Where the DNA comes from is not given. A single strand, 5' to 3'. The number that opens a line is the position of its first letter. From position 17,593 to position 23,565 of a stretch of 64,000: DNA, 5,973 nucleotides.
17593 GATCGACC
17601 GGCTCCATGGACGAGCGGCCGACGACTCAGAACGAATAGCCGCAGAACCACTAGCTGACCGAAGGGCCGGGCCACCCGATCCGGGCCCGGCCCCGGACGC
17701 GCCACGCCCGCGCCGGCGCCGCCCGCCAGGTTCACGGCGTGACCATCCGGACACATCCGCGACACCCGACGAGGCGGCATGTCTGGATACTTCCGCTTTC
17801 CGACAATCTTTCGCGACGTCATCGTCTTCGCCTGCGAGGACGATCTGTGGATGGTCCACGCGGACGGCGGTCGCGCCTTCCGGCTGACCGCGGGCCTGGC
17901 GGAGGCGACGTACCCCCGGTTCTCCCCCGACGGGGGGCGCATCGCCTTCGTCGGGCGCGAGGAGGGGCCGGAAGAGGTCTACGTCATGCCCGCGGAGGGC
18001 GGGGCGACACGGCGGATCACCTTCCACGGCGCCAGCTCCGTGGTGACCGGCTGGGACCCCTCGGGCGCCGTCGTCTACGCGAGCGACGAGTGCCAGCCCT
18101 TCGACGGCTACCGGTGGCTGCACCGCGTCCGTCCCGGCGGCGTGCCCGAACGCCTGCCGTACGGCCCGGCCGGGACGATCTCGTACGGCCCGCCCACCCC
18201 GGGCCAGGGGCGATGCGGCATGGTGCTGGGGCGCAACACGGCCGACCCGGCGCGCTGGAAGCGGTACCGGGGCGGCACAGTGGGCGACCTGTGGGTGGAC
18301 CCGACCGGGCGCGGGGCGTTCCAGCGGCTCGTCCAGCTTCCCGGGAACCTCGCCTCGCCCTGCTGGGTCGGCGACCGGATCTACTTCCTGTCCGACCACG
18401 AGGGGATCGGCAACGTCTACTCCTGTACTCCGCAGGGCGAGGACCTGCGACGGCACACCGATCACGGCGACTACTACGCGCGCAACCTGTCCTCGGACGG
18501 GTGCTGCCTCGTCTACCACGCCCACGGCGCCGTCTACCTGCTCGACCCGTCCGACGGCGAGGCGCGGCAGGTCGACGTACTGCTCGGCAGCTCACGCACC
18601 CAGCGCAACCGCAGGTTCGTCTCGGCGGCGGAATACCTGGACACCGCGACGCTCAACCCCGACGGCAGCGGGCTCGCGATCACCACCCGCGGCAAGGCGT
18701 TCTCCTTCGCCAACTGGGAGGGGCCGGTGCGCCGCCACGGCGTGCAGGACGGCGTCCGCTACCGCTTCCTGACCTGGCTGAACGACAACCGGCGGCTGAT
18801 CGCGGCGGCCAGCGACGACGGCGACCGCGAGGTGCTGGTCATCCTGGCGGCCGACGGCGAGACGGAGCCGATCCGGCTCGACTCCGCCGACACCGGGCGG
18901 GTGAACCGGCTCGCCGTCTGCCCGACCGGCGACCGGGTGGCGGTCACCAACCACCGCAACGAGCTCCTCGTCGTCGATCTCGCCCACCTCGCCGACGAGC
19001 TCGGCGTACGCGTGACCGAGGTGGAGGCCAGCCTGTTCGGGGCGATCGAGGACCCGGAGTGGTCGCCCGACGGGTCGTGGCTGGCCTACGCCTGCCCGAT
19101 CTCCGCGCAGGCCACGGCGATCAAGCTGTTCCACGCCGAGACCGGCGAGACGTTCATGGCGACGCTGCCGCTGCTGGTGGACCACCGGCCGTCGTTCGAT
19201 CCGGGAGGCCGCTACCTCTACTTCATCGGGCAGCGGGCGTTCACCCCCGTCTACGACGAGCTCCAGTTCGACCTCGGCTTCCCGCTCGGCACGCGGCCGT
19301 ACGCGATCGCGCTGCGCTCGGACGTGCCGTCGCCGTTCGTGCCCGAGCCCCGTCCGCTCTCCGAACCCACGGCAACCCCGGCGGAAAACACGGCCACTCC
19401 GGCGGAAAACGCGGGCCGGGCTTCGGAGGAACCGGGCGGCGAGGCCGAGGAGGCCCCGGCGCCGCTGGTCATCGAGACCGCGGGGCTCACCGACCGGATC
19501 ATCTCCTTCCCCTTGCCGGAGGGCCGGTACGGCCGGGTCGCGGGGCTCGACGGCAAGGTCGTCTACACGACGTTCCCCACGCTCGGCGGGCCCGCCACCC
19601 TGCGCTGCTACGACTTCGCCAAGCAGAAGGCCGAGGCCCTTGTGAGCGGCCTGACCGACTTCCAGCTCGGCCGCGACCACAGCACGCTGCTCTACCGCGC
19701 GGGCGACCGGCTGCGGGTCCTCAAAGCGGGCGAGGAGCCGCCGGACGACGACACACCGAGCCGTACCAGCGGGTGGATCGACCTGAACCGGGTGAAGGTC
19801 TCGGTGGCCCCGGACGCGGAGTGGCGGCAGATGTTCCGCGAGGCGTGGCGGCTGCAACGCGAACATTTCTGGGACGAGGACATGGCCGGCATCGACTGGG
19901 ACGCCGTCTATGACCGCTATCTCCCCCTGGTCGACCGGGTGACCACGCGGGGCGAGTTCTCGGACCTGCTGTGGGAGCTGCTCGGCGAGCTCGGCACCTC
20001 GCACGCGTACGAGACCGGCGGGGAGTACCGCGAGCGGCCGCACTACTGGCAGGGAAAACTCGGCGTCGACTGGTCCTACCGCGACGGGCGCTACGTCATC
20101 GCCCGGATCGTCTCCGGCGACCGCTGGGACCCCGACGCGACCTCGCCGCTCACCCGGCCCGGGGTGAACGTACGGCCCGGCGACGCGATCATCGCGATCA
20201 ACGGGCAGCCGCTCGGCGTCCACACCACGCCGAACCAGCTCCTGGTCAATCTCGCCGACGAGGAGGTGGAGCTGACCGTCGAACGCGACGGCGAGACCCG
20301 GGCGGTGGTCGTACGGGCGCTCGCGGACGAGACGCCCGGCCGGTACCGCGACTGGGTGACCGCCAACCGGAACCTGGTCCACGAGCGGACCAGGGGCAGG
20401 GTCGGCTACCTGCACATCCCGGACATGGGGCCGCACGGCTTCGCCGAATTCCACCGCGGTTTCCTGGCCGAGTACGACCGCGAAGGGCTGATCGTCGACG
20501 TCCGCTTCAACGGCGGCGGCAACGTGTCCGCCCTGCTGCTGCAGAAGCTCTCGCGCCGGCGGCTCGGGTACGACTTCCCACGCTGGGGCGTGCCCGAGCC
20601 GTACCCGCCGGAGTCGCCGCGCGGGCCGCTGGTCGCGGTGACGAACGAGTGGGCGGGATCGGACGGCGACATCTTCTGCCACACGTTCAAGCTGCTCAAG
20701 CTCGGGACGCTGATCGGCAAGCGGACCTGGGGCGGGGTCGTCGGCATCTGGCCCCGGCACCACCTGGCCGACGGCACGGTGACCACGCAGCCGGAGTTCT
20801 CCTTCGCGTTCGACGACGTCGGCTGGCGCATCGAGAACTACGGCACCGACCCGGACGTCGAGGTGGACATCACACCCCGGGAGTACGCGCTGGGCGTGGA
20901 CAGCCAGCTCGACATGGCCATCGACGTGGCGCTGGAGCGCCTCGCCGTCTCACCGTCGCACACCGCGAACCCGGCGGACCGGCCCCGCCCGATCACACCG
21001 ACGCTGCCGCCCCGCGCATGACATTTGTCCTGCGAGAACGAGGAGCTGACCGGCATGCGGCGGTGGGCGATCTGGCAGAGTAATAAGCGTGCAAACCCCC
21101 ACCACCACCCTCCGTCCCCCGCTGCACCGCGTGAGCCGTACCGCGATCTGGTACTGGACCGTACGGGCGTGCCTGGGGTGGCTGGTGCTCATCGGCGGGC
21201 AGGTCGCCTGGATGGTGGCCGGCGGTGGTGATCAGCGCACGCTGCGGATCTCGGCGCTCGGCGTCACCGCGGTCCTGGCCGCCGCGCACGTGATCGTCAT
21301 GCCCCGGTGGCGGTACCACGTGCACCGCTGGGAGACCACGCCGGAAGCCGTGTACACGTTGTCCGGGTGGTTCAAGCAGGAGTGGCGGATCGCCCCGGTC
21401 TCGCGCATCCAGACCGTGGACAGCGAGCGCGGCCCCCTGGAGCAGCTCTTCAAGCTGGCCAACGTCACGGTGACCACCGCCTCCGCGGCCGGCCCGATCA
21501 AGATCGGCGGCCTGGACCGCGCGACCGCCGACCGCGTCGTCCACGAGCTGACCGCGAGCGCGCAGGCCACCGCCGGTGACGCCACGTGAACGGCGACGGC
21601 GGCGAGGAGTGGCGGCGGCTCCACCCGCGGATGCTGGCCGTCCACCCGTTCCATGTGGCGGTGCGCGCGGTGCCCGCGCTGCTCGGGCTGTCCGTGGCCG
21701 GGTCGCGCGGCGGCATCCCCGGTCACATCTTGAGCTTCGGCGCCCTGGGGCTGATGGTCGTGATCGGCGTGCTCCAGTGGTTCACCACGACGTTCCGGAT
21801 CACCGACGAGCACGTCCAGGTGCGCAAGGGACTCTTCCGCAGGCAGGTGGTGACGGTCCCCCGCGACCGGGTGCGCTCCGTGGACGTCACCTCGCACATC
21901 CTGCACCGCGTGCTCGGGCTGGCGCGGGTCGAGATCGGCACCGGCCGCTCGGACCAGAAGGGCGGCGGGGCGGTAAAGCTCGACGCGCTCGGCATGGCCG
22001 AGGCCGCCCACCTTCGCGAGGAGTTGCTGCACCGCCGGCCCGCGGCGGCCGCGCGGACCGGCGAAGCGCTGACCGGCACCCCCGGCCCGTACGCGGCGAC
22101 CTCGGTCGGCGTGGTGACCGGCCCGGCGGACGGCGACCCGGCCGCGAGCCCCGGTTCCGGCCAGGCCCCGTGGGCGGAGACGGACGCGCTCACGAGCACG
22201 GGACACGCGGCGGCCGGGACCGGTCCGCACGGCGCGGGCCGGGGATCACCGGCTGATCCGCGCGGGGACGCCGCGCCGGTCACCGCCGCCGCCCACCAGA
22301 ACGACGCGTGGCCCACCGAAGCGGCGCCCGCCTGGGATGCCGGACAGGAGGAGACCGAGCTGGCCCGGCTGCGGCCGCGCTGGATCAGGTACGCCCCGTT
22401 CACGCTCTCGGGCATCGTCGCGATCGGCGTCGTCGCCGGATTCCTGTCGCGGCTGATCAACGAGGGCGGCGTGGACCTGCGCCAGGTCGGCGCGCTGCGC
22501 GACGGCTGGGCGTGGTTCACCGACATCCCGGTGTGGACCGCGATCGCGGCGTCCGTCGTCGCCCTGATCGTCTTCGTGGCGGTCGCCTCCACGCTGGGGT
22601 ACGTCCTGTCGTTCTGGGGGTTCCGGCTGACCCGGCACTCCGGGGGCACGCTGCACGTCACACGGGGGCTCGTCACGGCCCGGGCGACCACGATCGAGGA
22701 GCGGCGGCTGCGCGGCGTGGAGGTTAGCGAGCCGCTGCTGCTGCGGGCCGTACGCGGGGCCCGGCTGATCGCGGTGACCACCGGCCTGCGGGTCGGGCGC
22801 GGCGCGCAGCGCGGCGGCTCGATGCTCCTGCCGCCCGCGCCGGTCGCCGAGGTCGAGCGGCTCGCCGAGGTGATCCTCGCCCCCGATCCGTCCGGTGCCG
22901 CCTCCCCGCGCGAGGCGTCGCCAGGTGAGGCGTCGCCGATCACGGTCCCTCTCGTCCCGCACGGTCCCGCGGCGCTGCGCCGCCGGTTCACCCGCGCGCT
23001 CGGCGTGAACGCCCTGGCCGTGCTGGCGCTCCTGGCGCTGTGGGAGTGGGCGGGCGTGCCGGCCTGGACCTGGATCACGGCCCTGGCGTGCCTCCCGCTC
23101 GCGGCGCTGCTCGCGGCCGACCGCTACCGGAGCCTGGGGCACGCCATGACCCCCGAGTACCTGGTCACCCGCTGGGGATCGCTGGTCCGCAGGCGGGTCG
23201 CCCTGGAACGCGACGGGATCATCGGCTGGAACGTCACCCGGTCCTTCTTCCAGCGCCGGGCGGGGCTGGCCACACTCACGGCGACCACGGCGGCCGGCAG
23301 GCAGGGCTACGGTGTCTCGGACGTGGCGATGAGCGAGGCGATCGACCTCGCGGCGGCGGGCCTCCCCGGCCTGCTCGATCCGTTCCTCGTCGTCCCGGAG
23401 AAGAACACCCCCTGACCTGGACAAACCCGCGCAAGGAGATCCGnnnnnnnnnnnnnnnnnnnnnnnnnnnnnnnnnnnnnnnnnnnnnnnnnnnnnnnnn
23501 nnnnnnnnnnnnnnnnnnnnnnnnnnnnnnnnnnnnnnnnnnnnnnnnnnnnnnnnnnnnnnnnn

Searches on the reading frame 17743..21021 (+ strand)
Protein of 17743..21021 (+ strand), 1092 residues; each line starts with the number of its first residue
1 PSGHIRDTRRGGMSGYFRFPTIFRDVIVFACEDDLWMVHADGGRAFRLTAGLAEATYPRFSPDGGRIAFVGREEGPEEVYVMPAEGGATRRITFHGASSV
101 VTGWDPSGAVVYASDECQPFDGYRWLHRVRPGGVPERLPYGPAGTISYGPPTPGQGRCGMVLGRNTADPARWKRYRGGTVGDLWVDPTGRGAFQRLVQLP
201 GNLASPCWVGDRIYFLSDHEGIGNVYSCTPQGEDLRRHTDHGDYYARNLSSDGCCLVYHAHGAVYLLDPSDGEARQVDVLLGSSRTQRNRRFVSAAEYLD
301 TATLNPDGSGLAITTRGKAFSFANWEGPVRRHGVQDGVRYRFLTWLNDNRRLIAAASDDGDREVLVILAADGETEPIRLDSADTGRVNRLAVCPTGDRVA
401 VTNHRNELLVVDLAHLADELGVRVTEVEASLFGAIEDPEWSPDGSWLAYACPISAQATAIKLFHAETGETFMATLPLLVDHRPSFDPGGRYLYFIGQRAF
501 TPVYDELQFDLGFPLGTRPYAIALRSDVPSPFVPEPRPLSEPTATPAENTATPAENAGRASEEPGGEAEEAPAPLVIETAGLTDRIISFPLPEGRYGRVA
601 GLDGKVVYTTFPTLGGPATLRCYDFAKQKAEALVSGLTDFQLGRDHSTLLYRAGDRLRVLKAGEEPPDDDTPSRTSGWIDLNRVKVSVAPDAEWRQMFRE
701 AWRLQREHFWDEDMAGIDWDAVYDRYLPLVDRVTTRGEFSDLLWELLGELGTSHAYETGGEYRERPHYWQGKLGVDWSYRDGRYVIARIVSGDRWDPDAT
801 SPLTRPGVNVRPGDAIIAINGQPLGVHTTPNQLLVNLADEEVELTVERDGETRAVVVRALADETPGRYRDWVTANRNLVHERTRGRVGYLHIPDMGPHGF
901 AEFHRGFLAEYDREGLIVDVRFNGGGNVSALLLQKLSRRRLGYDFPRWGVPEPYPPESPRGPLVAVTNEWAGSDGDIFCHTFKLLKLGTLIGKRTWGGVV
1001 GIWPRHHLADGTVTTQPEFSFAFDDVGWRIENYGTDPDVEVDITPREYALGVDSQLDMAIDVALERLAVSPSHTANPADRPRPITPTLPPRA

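Call 12: search_protein_families(library=pfam, proteins=[window:17743-21021:+])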
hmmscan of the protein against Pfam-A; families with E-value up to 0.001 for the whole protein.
window:17743-21021:+ (1092 aa): 8 families
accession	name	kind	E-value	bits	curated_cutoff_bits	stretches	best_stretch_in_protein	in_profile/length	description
PF14684.11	Tricorn_C1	-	2.9e-29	101.2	24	1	690-748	1-59/59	Tricorn protease C1 domain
PF14685.13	PDZ_Tricorn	-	4.5e-29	100.7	25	1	771-857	1-88/88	Tricorn protease PDZ domain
PF03572.23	Peptidase_S41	-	8.2e-25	87.7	24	1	886-1041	1-165/165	Peptidase family S41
PF07676.18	PD40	-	5.5e-12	45.8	20.9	1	47-75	3-32/38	WD40-like Beta Propeller Repeat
PF00930.27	DPPIV_N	-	4.3e-05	22.8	22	0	34-103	24-89/354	Dipeptidyl peptidase IV (DPP IV) N-terminal region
PF25174.1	Beta-prop_THOC3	-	5.9e-05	22.7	305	1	301-472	93-249/272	THOC3 beta-propeller domain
PF17820.7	PDZ_6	-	0.00074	19.7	27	0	810-848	16-54/54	PDZ domain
PF13180.12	PDZ_2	-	0.00076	20.1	27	0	797-856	19-77/80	PDZ domain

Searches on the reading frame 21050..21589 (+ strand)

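Call 12: search_protein_families(library=pfam, proteins=[window:21050-21589:+])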
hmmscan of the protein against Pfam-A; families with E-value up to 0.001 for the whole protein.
window:21050-21589:+ (179 aa): 1 family
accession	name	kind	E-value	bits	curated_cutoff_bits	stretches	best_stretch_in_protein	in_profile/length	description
PF03703.20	bPH_2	-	3.1e-13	50.2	22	1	92-164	4-75/78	Bacterial PH domain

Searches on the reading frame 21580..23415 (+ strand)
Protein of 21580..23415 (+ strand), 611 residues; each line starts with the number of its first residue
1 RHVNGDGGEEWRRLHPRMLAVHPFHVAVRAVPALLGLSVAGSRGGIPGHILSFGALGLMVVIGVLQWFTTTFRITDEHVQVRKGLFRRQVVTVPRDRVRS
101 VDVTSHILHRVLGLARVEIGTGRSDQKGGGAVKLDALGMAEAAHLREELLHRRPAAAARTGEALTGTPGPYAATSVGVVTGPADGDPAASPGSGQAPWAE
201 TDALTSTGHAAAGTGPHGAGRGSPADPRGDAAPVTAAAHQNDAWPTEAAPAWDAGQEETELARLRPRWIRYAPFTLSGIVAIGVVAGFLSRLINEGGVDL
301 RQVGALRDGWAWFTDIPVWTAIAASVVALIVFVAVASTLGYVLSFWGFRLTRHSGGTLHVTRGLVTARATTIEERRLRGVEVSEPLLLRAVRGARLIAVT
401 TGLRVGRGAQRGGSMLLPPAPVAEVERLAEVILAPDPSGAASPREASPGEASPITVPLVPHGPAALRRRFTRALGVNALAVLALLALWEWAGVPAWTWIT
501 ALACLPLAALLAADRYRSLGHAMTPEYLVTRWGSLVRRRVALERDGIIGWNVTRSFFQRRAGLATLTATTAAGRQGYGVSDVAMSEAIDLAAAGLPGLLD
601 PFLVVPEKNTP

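Call 12: search_protein_families(library=pfam, proteins=[window:21580-23415:+])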
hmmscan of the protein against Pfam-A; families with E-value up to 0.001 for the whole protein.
window:21580-23415:+ (611 aa): 2 families
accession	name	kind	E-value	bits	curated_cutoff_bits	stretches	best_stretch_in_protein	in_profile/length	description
PF03703.20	bPH_2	-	5e-31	107.2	22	2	67-148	1-77/78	Bacterial PH domain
PF07331.16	TctB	-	0.00051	20.6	29.1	1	251-346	16-96/137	Tripartite tricarboxylate transporter TctB family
